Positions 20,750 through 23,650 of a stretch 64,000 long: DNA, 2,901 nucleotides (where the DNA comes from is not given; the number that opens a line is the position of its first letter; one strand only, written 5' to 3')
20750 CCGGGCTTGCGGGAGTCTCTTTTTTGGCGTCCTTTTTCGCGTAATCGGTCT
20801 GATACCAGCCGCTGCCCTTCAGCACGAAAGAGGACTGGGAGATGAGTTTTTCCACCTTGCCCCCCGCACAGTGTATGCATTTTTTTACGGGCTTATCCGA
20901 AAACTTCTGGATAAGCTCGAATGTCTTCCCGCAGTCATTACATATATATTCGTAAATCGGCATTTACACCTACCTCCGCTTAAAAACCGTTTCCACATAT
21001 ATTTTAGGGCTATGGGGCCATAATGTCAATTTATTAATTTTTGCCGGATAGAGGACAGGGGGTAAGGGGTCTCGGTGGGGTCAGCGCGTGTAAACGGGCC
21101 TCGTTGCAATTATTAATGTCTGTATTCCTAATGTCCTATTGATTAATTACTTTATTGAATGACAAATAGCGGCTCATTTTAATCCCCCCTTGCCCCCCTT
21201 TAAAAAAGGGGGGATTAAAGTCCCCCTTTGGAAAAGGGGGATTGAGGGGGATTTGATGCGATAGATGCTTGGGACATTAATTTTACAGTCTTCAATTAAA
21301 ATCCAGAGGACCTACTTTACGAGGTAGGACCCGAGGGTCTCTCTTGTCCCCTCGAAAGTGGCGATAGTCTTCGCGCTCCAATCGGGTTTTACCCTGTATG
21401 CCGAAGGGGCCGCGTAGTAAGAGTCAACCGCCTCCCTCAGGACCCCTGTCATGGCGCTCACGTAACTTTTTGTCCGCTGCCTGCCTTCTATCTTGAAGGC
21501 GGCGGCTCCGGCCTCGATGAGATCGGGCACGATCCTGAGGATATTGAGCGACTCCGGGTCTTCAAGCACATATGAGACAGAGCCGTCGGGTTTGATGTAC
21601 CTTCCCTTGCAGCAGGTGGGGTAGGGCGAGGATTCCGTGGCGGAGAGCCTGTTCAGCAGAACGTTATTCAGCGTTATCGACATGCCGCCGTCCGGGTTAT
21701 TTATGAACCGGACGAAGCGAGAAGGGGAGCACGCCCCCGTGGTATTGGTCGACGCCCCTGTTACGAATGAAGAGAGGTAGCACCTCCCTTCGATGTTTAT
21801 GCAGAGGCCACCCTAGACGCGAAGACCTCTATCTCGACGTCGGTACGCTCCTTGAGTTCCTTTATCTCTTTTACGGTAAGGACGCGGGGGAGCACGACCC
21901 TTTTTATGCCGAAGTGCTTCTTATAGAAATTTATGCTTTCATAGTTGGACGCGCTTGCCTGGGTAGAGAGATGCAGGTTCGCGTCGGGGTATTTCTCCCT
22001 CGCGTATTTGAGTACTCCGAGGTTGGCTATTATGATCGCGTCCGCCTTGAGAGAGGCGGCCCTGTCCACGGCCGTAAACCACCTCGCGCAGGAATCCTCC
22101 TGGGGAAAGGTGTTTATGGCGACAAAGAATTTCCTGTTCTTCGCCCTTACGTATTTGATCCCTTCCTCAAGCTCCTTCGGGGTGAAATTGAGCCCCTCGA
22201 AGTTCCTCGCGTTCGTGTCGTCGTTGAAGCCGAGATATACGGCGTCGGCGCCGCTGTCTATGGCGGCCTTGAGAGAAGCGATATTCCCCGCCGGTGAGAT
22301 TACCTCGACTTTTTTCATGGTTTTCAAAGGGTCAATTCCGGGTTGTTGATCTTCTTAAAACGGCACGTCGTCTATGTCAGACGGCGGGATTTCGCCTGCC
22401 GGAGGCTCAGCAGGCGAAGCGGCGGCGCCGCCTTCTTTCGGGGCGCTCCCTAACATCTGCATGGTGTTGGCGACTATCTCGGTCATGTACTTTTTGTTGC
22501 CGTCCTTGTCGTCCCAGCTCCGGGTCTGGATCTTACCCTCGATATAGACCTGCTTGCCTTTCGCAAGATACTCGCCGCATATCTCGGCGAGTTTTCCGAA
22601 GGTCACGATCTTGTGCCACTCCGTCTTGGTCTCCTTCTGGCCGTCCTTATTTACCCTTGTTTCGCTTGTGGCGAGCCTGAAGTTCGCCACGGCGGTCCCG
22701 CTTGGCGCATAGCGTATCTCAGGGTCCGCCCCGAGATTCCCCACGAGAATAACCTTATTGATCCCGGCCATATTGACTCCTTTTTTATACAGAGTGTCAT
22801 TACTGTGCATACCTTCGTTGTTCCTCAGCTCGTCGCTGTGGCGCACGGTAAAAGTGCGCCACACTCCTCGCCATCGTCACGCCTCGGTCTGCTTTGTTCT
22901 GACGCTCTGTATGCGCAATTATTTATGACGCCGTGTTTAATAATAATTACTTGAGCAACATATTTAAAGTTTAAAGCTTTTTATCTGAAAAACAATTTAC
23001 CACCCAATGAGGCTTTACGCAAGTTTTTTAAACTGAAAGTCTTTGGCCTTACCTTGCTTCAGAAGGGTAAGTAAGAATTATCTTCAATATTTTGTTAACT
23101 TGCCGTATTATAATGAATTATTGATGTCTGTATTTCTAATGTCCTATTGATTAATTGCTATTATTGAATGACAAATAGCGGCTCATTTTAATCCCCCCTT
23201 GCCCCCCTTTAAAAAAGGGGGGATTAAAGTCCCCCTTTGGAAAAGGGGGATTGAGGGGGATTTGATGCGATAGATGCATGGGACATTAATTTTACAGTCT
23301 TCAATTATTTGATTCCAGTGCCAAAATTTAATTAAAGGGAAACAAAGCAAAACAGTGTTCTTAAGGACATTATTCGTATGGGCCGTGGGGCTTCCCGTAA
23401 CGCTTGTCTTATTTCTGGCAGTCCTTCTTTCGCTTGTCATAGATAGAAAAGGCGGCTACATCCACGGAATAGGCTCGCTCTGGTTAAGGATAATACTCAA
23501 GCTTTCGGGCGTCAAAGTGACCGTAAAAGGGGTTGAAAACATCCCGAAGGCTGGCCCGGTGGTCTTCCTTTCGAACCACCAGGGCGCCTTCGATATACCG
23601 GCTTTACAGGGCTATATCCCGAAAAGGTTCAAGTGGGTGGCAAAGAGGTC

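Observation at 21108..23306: Two direct copies of a 191-bp MITE-like element bracket a 2-kb segment carrying ssb and a broken U32 peptidase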

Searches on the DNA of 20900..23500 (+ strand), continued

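Call 50: search_with_rna_model(model_id=R1, sources=[L001, L002, L003, L004, L005, L006, L007, L008, L009, L010, L011, L012, L013, L014, L015, L016, L017, L018, L019, L020, L021, L022, L023, L024, L025, L026, L027, L028, L029, L030, L031, L032, L033, L034, L035, L036, L037, L038, L039, L040, L041, L042, L043, L044, L045, L046, L047, L048, L049, L050, L051, L052, L053, L054, L055, L056, L057, L058, L059, L060, L061, L062, L063, L064, L065, L066, L067, L068, L069, L070, L071, L072, L073, L074, L075, L076, L077, L078, L079, L080, L081, L082, L083, L084, L085, L086, L087, L088, L089, L090, L091, L092, L093, L094, L095, L096, L097, L098, L099, L100], max_evalue=0.001)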
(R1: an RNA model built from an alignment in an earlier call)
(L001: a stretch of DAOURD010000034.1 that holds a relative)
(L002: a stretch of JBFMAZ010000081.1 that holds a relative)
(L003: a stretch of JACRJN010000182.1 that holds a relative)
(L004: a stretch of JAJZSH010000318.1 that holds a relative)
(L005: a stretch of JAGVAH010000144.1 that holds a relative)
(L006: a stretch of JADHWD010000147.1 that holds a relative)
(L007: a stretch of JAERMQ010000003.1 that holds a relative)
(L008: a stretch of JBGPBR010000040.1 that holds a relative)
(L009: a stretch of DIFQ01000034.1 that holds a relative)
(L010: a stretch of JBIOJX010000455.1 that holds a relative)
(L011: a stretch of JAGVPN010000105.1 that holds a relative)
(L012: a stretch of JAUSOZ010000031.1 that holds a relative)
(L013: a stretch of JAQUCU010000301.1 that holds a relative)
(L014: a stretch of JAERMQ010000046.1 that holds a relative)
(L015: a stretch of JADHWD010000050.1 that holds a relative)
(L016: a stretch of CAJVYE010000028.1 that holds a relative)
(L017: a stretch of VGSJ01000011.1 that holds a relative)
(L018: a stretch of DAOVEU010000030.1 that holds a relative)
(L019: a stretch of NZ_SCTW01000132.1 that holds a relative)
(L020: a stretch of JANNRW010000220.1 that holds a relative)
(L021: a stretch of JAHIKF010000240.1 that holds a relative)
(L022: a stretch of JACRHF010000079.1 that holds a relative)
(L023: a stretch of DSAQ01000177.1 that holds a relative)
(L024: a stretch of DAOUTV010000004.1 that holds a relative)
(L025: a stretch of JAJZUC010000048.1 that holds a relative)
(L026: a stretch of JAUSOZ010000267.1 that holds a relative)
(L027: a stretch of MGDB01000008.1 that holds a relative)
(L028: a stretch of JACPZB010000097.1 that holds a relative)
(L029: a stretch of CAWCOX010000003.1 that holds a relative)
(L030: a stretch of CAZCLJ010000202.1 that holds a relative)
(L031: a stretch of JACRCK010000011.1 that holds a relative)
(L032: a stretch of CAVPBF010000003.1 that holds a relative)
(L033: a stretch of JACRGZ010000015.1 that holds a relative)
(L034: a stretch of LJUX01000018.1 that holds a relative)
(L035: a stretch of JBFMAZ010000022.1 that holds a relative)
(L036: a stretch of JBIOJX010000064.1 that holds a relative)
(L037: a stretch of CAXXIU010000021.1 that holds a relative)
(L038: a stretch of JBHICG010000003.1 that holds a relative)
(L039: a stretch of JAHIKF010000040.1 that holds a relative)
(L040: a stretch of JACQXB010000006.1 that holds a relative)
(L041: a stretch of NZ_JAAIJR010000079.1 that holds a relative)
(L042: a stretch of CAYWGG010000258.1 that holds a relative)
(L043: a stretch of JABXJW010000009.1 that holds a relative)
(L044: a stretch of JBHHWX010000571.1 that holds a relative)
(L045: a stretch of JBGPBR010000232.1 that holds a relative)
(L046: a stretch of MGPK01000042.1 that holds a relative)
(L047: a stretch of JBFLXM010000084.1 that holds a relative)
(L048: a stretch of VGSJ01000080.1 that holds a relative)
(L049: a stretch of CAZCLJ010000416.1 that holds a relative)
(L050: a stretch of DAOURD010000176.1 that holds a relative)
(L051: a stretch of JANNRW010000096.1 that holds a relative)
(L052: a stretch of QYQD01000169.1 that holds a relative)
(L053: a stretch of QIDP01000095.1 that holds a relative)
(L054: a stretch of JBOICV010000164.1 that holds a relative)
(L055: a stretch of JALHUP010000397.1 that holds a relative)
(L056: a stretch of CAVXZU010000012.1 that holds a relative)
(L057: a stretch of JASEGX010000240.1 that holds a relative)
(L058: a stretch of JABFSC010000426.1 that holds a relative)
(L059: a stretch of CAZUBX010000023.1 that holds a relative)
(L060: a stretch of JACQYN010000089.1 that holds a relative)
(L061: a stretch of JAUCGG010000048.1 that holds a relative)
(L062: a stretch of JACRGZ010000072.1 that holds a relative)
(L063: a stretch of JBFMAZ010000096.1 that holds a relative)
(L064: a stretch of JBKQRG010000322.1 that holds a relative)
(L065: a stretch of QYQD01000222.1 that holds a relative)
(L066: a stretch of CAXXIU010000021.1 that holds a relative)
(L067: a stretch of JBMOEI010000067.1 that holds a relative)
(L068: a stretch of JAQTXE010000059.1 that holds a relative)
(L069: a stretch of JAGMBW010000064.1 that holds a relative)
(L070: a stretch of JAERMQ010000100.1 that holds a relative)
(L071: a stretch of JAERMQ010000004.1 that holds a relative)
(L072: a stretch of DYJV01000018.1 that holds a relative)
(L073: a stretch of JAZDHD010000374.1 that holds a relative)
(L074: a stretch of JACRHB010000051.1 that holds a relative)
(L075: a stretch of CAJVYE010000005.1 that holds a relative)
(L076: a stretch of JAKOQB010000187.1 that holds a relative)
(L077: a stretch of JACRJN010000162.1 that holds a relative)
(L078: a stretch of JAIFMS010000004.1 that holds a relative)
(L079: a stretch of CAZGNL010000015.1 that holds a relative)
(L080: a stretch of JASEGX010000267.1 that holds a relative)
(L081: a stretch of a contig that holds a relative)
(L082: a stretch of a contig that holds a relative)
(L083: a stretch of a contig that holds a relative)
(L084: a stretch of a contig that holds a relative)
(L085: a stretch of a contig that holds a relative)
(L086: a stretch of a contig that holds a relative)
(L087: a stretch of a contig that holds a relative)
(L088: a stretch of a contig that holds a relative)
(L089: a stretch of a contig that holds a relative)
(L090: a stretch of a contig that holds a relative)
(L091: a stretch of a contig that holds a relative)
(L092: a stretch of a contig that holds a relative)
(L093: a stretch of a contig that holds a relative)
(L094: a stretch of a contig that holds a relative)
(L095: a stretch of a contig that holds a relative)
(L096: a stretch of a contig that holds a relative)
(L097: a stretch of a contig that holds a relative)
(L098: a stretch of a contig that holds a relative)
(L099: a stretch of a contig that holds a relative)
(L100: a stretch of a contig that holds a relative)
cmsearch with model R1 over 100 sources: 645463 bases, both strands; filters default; matches with E-value up to 0.001: 261.
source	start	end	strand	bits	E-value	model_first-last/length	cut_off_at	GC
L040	7888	7974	+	98.1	1.9e-26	1-87/87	no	0.48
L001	48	134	-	96.2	7.1e-26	1-87/87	no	0.47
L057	1208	1294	+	95.6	1.1e-25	1-87/87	no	0.51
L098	2434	2517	-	95.1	1.5e-25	1-87/87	no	0.45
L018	4321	4408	+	94.8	1.9e-25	1-87/87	no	0.47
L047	4549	4632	+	94.7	2.1e-25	1-87/87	no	0.49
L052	3414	3500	-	94.3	2.7e-25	1-87/87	no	0.54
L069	7097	7183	-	94.2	3e-25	1-87/87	no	0.54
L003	38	124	+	93.9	3.7e-25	1-87/87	no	0.48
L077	2643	2729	+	93.9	3.7e-25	1-87/87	no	0.48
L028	5432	5518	-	93.7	4.2e-25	1-87/87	no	0.45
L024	5239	5326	-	92.9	7.4e-25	1-87/87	no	0.55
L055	725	811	+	92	1.4e-24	1-87/87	no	0.41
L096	2780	2867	+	91.9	1.5e-24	1-87/87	no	0.52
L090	4338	4424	-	90.8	3.2e-24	1-87/87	no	0.54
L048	2602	2685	-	90.6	3.6e-24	1-87/87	no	0.5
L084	4637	4724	-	90.6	3.7e-24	1-87/87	no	0.5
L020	1651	1737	+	90.6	3.8e-24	1-87/87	no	0.48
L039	6157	6240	+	90.5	3.9e-24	1-87/87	no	0.48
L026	1643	1726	-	90.4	4.4e-24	1-87/87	no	0.51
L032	2033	2115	+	90.2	5e-24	1-87/87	no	0.48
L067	4858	4945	-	90.1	5.3e-24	1-87/87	no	0.55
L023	7413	7499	-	90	5.5e-24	1-87/87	no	0.48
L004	2443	2529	+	89.4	8.6e-24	1-87/87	no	0.54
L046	4856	4943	-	89.3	9.2e-24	1-87/87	no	0.51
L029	2215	2296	+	89.1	1.1e-23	1-87/87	no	0.5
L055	725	811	-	88.8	1.3e-23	1-87/87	no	0.41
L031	3121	3204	-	88.8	1.3e-23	1-87/87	no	0.51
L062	3881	3965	+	88.3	1.9e-23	1-87/87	no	0.48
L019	61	143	-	88.2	2e-23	1-87/87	no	0.52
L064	1267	1350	+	88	2.4e-23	1-87/87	no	0.52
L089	2561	2644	+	87.7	2.8e-23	1-87/87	no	0.51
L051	396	482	+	87.6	3e-23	1-87/87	no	0.54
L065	272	358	-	87.5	3.3e-23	1-87/87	no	0.51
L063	7023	7109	+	87.5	3.4e-23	1-87/87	no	0.53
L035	4346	4434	-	87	4.5e-23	1-87/87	no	0.54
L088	1341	1427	-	87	4.6e-23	1-87/87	no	0.48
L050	2872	2961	-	87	4.7e-23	1-87/87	no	0.5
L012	6851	6934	+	86.4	7.1e-23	1-87/87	no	0.46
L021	5266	5348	-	86.3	7.8e-23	1-87/87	no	0.49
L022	7205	7289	+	86.2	8.5e-23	1-87/87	no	0.49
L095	2662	2744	+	85.8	1.1e-22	1-87/87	no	0.53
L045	739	823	+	85.6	1.3e-22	1-87/87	no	0.45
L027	1341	1427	-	85.4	1.5e-22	1-87/87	no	0.52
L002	3268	3352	-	85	1.9e-22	1-87/87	no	0.45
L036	323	408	-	84.9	2.1e-22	1-87/87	no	0.51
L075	5588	5674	-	83.9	4e-22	1-87/87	no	0.53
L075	5588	5674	+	83.8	4.3e-22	1-87/87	no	0.53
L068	6902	6989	+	83.2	6.5e-22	1-87/87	no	0.45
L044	3102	3189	-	83.2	6.6e-22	1-87/87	no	0.59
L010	484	567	-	82.7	9.4e-22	1-87/87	no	0.5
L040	7888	7974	-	82.7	9.5e-22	1-87/87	no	0.48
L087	1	79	+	82.7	9.8e-22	6-87/87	5'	0.52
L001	48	134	+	82.6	1e-21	1-87/87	no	0.47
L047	4549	4632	-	82.5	1.1e-21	1-87/87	no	0.49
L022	2310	2395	+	82.2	1.3e-21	1-87/87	no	0.43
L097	1591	1677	-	82.2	1.3e-21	1-87/87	no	0.48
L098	2434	2517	+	82.1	1.5e-21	1-87/87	no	0.45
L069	7097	7183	+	81.8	1.8e-21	1-87/87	no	0.54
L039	6157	6240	-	81.3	2.6e-21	1-87/87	no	0.48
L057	1208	1294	-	81.1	3e-21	1-87/87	no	0.51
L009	6167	6253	-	81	3.2e-21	1-87/87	no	0.51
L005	3275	3356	+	81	3.2e-21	1-87/87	no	0.51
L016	136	221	+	80.9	3.4e-21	1-87/87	no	0.5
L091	3932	4019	-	80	6.5e-21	1-87/87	no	0.51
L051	396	482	-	80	6.6e-21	1-87/87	no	0.54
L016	136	221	-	79.9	6.9e-21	1-87/87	no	0.5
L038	3272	3358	+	79.6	8.7e-21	1-87/87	no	0.52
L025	3309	3396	-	79.3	1e-20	1-87/87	no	0.57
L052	3414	3500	+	79.2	1.1e-20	1-87/87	no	0.54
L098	1310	1409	-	79.2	1.1e-20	1-87/87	no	0.53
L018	4321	4408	-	79.1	1.2e-20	1-87/87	no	0.47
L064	1267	1350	-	78.9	1.4e-20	1-87/87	no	0.52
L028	5432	5517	+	78.6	1.7e-20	1-87/87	no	0.45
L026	1643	1725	+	78.5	1.8e-20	1-87/87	no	0.51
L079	252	338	+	78.4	1.9e-20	1-87/87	no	0.6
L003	39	124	-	78.4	1.9e-20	1-87/87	no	0.49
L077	2644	2729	-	78.4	1.9e-20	1-87/87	no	0.49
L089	2561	2644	-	78.2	2.3e-20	1-87/87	no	0.51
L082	4250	4332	-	78.1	2.4e-20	1-87/87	no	0.55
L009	6167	6253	+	78.1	2.4e-20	1-87/87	no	0.51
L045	739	823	-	77.8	3e-20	1-87/87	no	0.45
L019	61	143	+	77.8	3.1e-20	1-87/87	no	0.52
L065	272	357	+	77.7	3.2e-20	1-87/87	no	0.51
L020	1651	1737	-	77.5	3.8e-20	1-87/87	no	0.48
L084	4637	4724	+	77.3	4.3e-20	1-87/87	no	0.5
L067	4858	4945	+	76.5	7.3e-20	1-87/87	no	0.55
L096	2780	2867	-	76.3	8.4e-20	1-87/87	no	0.52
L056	2261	2359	+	76.2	9.2e-20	1-87/87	no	0.51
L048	2602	2684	+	76.1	9.8e-20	1-87/87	no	0.51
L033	75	183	+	75.8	1.2e-19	1-87/87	no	0.49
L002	657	742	-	75.6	1.4e-19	1-87/87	no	0.5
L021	5266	5347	+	75.4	1.6e-19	1-87/87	no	0.49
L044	3102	3189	+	75.4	1.6e-19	1-87/87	no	0.59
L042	97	184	-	75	2.1e-19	1-87/87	no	0.59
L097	1590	1677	+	74.9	2.3e-19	1-87/87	no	0.49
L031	3121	3203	+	74.9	2.4e-19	1-87/87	no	0.52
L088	1341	1427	+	74.8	2.5e-19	1-87/87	no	0.48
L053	6855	6939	-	74.6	2.9e-19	1-87/87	no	0.51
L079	252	338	-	74.5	3e-19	1-87/87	no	0.6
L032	2034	2115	-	74.5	3e-19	1-87/87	no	0.49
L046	4856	4943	+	74.4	3.3e-19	1-87/87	no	0.51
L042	97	183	+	74.4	3.3e-19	1-87/87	no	0.59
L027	1341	1427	+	74.1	4e-19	1-87/87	no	0.52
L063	7023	7109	-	73.9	4.8e-19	1-87/87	no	0.53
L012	6852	6934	-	73.8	5.1e-19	1-87/87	no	0.46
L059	702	789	+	73.7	5.3e-19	1-87/87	no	0.52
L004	2443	2529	-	73.6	5.9e-19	1-87/87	no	0.54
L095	2663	2744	-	73.5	6e-19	1-87/87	no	0.52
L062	3881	3965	-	73.5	6.1e-19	1-87/87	no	0.48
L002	3268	3352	+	73.2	7.8e-19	1-87/87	no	0.45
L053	6855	6939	+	73.1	8.2e-19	1-87/87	no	0.51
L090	4338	4423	+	73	8.8e-19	1-87/87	no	0.55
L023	7413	7499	+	72.9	9.6e-19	1-87/87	no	0.48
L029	2216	2296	-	72.7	1.1e-18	1-87/87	no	0.51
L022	7205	7289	-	72.7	1.1e-18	1-87/87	no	0.49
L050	2872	2961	+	72.7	1.1e-18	1-87/87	no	0.5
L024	5239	5326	+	72.7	1.1e-18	1-87/87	no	0.55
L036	323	407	+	72.4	1.4e-18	1-87/87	no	0.52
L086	2235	2322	-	72.2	1.6e-18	1-87/87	no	0.56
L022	2311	2395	-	72.1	1.6e-18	1-87/87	no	0.42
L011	1098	1181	-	72.1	1.7e-18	1-87/87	no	0.52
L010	484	566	+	71.8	2.1e-18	1-87/87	no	0.51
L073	179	266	-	71.7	2.2e-18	1-87/87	no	0.57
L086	2235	2321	+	71.5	2.6e-18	1-87/87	no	0.56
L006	3995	4078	-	71.3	2.8e-18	1-87/87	no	0.52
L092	69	151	+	71.2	3e-18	1-87/87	no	0.54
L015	5476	5560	-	71.1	3.3e-18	1-87/87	no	0.44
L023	2307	2393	-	71.1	3.3e-18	1-87/87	no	0.54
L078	2343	2437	+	71.1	3.4e-18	1-87/87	no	0.49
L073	179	265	+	71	3.7e-18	1-87/87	no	0.57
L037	5183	5270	+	70.5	5.1e-18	1-87/87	no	0.58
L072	3456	3540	+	70.5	5.2e-18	1-87/87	no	0.52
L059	703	788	-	69.8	8.2e-18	1-87/87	no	0.51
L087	1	79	-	69.8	8.5e-18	1-83/87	3'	0.52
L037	5184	5270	-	69.6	9.9e-18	1-87/87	no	0.59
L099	1657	1738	-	69.1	1.3e-17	1-87/87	no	0.45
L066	7231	7317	-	68.8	1.7e-17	1-87/87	no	0.61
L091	3932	4018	+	68.8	1.7e-17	1-87/87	no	0.51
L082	4250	4332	+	68.7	1.9e-17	1-87/87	no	0.55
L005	3276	3356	-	68.6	2e-17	1-87/87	no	0.52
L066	7230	7317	+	68.4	2.3e-17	1-87/87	no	0.6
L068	6903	6989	-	68.3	2.3e-17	1-87/87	no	0.46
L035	4346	4434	+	68.3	2.4e-17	1-87/87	no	0.54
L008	1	70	-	67.9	3.2e-17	1-72/87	3'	0.46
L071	5897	5979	-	67.3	5e-17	1-87/87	no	0.42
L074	4711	4793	-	67.1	5.6e-17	1-87/87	no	0.53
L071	5897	5979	+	66.6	7.7e-17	1-87/87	no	0.42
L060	5203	5284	+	66.2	1.1e-16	1-87/87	no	0.46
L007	4167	4251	+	65.5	1.8e-16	1-87/87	no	0.48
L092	70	151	-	65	2.4e-16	1-87/87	no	0.54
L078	2261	2342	-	65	2.4e-16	1-87/87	no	0.49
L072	3456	3540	-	64.7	3e-16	1-87/87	no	0.52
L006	3995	4077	+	64.2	4.2e-16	1-87/87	no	0.52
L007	4167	4251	-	63.7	5.9e-16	1-87/87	no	0.48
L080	1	70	-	63.7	6e-16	1-70/87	3'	0.54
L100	23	103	-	63.5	6.9e-16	1-87/87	no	0.49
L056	2261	2359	-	63.1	9.5e-16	1-87/87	no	0.51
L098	1310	1409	+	62.9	1.1e-15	1-87/87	no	0.53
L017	73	157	+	62.9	1.1e-15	1-87/87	no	0.54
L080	1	70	+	62.8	1.2e-15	18-87/87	5'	0.54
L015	5476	5560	+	62.6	1.3e-15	1-87/87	no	0.44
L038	3272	3358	-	62.2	1.8e-15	1-87/87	no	0.52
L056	3177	3276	-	62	2.1e-15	1-87/87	no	0.49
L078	2261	2342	+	61.9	2.2e-15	1-87/87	no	0.49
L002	657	742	+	61.5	2.9e-15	1-87/87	no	0.5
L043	6324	6411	-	61.1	3.8e-15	1-87/87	no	0.51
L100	22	104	+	61.1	3.9e-15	1-87/87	no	0.49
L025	3309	3396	+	60.6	5.4e-15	1-87/87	no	0.57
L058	7423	7516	-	60.1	7.9e-15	1-87/87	no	0.61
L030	5360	5435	-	60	8.1e-15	1-87/87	no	0.51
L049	1751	1826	-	60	8.1e-15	1-87/87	no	0.51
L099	1657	1738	+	59.7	1e-14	1-87/87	no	0.45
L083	455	529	-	59.5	1.2e-14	1-87/87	no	0.51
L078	2343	2437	-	59.5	1.2e-14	1-87/87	no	0.49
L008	1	70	+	59.4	1.2e-14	16-87/87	5'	0.46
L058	7423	7516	+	58.9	1.7e-14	1-87/87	no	0.61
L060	5203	5284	-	58.7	2.1e-14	1-87/87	no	0.46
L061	1864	1946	-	58.5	2.4e-14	1-87/87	no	0.55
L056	4831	4916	-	57.7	4.1e-14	1-87/87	no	0.49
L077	892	980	+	57.2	6.1e-14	1-87/87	no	0.49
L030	5360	5435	+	56.8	7.9e-14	1-87/87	no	0.51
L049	1751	1826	+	56.8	7.9e-14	1-87/87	no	0.51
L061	1864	1946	+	55.5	1.9e-13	1-87/87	no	0.55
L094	422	510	-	54.5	3.9e-13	1-87/87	no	0.67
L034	4545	4619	-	54.4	4.3e-13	1-87/87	no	0.47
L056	4831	4916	+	53.6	7.6e-13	1-87/87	no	0.49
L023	2307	2393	+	53.5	8e-13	1-87/87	no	0.54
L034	4558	4612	+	53.5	8e-13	18-72/87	no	0.45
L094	422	510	+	52.9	1.2e-12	1-87/87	no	0.67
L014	1923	1995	-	52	2.4e-12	11-87/87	5'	0.52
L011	1098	1181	+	51.6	3e-12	1-87/87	no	0.52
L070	7025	7091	+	51.4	3.4e-12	1-69/87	3'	0.43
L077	892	980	-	51.2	3.9e-12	1-87/87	no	0.49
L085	192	245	-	51.1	4.3e-12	18-70/87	no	0.5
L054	3209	3306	+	50.9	4.8e-12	1-87/87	no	0.65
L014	1923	1995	+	50.3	7.6e-12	1-79/87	3'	0.52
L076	7540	7626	-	50.1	8.6e-12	1-87/87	no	0.62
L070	7027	7091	-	50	9.5e-12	19-87/87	5'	0.45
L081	4364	4415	+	50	9.6e-12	18-70/87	no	0.52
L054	3209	3306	-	49.5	1.3e-11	1-87/87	no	0.65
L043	6331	6404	+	49.5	1.3e-11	8-80/87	no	0.51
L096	5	85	+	49.3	1.5e-11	1-87/87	no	0.47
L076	7539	7626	+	49.2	1.6e-11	1-87/87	no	0.61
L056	3177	3276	+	49.2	1.7e-11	1-87/87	no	0.49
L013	2331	2411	+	48.5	2.6e-11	1-87/87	no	0.52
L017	85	147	-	48.5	2.7e-11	11-77/87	no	0.54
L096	4852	4936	-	48.4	2.8e-11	1-87/87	no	0.54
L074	4721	4785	+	48.3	3.2e-11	11-77/87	no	0.57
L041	1315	1407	+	48.2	3.3e-11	1-87/87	no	0.57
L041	1322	1407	-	47.7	4.7e-11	1-87/87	no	0.59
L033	112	169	-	46.8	8.7e-11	15-74/87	no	0.43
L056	7251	7350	-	46.7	9.4e-11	1-87/87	no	0.44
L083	455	529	+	46.1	1.5e-10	1-87/87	no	0.51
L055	599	686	-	45.9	1.7e-10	1-87/87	no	0.45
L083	775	878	-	45.1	3e-10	1-87/87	no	0.49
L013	2225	2304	-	44.7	3.9e-10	1-87/87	no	0.51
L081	4361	4415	-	44.5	4.5e-10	18-73/87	no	0.49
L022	1202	1256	-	44.3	5e-10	1-87/87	no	0.45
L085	192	248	+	44.2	5.5e-10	18-73/87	no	0.49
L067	5850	5933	+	43.1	1.2e-09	1-87/87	no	0.7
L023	1399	1494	-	43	1.3e-09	1-87/87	no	0.52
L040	141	194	-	42.9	1.4e-09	1-87/87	no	0.56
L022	1202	1256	+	42.6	1.7e-09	1-87/87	no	0.45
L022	3950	4004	+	42.3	2.1e-09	1-87/87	no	0.53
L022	3950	4004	-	42.2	2.2e-09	1-87/87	no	0.53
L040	141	194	+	40.7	6.3e-09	1-87/87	no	0.56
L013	2331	2411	-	40.6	6.7e-09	1-87/87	no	0.52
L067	5850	5934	-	39.8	1.2e-08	1-87/87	no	0.69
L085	1908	1961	-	39.5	1.5e-08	1-87/87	no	0.56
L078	2208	2259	-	39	2.1e-08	18-72/87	no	0.48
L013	2225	2304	+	38.8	2.4e-08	1-87/87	no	0.51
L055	599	685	+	38.8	2.4e-08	1-87/87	no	0.46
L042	3654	3708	+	38.5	3.1e-08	1-87/87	no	0.64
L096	30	85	-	38.4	3.2e-08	1-87/87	no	0.5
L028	5699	5754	+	38.4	3.3e-08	1-87/87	no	0.64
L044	1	55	-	38.1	4.1e-08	1-54/87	3'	0.62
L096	4852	4927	+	37.8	5.1e-08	1-87/87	no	0.53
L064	7721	7795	+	36.9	9.4e-08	1-87/87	no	0.47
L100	5504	5613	-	36.7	1.1e-07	1-87/87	no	0.39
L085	1907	1961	+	36.4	1.4e-07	1-87/87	no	0.56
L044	1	55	+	36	1.8e-07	33-87/87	5'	0.62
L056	7261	7350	+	35.9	1.9e-07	1-87/87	no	0.47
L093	3570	3657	-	35.3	3e-07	1-87/87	no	0.57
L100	5503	5614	+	34.2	6.2e-07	1-87/87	no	0.39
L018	490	563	-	34.2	6.3e-07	1-87/87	no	0.61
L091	2618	2682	+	33.6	9.6e-07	1-87/87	no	0.45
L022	4500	4559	+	32.4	2.2e-06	1-87/87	no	0.52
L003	4548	4640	+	32.4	2.2e-06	1-87/87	no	0.55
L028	5699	5754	-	31.3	4.8e-06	1-87/87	no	0.64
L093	3570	3657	+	31.2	5.4e-06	1-87/87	no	0.57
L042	3654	3708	-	31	6.1e-06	1-87/87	no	0.64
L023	1399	1494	+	30.4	9e-06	1-87/87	no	0.52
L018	490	563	+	28.3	3.9e-05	1-87/87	no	0.61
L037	1389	1477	+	28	4.8e-05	1-87/87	no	0.6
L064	7725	7780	-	28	5e-05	16-74/87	no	0.45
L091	2611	2672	-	27.2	8.4e-05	1-87/87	no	0.47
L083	775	879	+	26.9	0.00011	1-87/87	no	0.49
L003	4548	4640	-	26.1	0.00019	1-87/87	no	0.55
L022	4501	4558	-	26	0.0002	1-87/87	no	0.52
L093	3688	3740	-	24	0.0008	18-70/87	no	0.58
